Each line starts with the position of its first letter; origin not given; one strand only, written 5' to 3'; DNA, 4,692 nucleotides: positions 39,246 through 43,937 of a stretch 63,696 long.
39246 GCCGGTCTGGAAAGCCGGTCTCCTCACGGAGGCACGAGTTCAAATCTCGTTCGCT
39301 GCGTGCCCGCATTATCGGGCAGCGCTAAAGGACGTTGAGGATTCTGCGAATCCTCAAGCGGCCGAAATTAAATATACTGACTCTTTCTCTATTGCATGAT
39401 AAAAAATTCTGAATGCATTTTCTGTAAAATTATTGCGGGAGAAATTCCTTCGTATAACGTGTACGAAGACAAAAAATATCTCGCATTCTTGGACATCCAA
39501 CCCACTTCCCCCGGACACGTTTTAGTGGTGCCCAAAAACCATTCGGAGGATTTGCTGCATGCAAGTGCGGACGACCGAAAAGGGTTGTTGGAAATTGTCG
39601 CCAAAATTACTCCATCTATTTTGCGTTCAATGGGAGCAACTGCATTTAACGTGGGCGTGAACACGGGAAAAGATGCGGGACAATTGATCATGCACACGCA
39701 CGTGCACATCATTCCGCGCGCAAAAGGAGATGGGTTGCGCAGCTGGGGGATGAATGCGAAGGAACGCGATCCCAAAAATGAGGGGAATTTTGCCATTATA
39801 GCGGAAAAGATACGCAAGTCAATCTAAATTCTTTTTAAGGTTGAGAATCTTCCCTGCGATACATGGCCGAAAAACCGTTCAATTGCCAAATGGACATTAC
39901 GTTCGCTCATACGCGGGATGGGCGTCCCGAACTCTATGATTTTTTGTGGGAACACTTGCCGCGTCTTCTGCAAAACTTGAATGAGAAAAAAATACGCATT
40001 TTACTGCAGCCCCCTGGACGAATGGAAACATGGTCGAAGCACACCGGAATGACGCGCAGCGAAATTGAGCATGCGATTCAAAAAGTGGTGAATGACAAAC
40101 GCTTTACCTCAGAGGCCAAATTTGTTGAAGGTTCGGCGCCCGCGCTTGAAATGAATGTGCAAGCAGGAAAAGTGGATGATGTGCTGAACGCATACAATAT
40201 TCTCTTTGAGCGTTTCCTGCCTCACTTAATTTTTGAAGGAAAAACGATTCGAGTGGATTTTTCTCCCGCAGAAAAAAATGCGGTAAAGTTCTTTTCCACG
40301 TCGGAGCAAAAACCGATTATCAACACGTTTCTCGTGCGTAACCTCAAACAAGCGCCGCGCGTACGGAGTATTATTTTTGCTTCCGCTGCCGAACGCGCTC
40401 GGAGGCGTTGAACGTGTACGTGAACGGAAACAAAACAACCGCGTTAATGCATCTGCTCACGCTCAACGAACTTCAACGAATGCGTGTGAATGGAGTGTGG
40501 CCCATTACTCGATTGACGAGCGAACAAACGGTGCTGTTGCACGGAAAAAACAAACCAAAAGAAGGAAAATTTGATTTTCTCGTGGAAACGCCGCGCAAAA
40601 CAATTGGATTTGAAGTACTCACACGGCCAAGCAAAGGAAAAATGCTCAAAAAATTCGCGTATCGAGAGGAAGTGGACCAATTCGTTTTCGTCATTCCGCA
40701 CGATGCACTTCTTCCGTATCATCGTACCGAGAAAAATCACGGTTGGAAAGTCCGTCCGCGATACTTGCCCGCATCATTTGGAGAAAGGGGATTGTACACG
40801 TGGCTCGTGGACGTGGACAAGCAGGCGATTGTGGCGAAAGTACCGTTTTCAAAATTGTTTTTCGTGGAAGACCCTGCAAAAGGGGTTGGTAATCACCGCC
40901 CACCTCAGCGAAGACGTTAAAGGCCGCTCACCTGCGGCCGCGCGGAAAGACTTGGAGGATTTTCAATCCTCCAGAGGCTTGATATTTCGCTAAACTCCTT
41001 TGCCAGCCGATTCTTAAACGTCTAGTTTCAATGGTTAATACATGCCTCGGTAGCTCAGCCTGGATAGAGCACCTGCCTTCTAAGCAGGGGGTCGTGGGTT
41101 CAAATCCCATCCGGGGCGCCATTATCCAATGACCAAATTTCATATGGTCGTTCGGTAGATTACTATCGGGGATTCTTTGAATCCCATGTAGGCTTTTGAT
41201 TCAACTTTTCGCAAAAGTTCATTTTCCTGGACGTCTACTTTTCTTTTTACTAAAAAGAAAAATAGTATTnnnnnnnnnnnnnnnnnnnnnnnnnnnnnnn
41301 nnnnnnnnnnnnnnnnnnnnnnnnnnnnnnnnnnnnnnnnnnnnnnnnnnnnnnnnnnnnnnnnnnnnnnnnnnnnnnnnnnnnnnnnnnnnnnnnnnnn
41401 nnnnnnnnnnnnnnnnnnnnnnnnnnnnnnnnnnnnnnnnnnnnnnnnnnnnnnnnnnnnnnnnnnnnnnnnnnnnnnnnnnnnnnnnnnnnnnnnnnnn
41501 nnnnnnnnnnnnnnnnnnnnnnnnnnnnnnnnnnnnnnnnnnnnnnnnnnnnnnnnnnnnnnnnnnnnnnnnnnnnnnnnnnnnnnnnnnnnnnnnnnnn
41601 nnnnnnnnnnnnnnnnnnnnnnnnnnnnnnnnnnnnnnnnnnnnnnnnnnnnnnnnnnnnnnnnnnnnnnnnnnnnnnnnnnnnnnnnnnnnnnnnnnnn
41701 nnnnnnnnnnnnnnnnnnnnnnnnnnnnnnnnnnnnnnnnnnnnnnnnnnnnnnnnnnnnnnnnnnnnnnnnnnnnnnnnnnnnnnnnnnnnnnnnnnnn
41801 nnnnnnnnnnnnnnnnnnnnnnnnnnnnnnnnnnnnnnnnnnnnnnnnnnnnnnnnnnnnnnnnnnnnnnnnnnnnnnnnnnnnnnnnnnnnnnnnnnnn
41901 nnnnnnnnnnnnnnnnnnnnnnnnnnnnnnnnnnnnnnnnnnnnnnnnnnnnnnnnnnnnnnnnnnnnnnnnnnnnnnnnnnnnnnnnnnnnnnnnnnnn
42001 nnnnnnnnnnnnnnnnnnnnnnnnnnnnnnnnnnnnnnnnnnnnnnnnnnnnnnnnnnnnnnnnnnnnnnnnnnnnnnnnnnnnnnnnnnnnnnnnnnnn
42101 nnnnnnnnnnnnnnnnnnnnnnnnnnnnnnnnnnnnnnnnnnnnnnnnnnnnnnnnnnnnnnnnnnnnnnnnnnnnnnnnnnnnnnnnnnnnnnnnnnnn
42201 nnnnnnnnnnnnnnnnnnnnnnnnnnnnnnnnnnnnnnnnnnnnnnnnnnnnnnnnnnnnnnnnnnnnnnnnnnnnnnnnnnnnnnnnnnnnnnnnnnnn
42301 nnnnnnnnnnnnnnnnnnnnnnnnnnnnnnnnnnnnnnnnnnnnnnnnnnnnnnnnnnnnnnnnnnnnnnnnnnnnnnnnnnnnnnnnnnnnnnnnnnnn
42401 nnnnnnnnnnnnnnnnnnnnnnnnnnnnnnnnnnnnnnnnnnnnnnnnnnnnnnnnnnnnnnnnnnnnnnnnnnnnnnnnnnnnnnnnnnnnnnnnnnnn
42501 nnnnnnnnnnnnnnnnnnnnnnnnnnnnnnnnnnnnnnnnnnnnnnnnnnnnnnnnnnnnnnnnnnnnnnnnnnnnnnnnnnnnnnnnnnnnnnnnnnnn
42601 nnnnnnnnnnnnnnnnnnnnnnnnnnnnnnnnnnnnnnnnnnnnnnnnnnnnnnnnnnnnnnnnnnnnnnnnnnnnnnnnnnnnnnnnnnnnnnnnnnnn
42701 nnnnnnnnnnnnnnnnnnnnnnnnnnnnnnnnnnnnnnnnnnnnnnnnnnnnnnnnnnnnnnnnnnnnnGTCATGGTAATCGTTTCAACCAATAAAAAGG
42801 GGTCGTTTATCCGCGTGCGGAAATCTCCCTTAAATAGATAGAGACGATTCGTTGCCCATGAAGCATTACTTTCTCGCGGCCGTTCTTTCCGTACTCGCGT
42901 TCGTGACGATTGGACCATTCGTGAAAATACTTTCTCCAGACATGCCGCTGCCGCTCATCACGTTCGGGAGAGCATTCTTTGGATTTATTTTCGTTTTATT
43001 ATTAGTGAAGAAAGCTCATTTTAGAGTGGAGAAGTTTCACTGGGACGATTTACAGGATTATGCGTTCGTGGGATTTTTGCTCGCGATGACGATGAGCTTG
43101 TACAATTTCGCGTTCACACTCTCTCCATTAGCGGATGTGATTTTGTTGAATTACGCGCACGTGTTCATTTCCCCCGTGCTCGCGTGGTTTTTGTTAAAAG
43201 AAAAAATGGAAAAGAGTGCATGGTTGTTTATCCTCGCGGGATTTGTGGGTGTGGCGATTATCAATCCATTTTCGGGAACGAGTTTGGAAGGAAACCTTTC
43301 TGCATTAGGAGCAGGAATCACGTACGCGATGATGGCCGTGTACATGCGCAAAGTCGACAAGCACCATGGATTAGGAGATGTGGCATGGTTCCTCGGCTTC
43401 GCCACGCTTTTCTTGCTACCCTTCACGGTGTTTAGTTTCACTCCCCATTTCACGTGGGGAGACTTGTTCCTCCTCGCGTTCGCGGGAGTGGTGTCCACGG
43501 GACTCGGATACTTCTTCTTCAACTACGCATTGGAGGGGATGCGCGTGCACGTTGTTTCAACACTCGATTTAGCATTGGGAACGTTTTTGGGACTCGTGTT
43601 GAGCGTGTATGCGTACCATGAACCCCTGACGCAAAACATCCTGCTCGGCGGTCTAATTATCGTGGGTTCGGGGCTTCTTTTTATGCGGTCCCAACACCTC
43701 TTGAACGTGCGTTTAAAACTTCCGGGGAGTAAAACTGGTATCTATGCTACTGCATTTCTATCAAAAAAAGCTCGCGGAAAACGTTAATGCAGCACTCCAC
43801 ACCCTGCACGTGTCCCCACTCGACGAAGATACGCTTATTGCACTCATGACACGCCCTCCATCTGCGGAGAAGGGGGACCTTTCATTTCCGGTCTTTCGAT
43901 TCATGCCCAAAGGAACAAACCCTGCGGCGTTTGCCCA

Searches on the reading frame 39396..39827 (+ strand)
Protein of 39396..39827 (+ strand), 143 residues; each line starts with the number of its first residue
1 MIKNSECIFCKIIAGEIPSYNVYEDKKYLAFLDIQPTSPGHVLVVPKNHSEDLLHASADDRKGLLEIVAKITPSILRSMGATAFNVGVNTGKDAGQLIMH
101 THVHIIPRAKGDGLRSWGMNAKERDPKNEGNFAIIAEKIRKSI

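Call 41: search_protein_families(library=pfam, proteins=[window:39396-39827:+], max_evalue=0.01)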
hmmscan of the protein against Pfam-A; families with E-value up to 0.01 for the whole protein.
window:39396-39827:+ (143 aa): 2 families
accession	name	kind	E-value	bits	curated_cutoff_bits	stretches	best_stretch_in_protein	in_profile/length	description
PF01230.28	HIT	-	1.1e-24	87.3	21.5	1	15-110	2-97/98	HIT domain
PF11969.13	DcpS_C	-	2.8e-15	57.2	24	1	6-107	1-101/114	Scavenger mRNA decapping enzyme C-term binding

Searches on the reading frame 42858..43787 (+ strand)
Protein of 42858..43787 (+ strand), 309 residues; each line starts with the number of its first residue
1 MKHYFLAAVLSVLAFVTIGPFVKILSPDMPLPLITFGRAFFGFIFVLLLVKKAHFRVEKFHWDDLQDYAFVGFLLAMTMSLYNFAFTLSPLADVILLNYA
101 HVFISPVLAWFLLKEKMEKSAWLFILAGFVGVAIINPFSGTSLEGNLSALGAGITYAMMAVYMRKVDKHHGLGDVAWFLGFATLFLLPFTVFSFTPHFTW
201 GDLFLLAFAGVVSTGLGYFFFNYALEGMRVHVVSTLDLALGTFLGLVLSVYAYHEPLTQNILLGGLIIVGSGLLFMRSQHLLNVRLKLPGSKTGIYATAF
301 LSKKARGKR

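Call 41: search_protein_families(library=pfam, proteins=[window:42858-43787:+], max_evalue=0.01)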
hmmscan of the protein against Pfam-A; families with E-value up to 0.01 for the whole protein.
window:42858-43787:+ (309 aa): 2 families
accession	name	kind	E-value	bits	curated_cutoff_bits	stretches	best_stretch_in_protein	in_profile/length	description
PF00892.27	EamA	-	4.3e-31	108.4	28.2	2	6-136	5-134/135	EamA-like transporter family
PF05653.20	Mg_trans_NIPA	-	0.004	16.8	26.2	1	70-139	52-123/295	Magnesium transporter NIPA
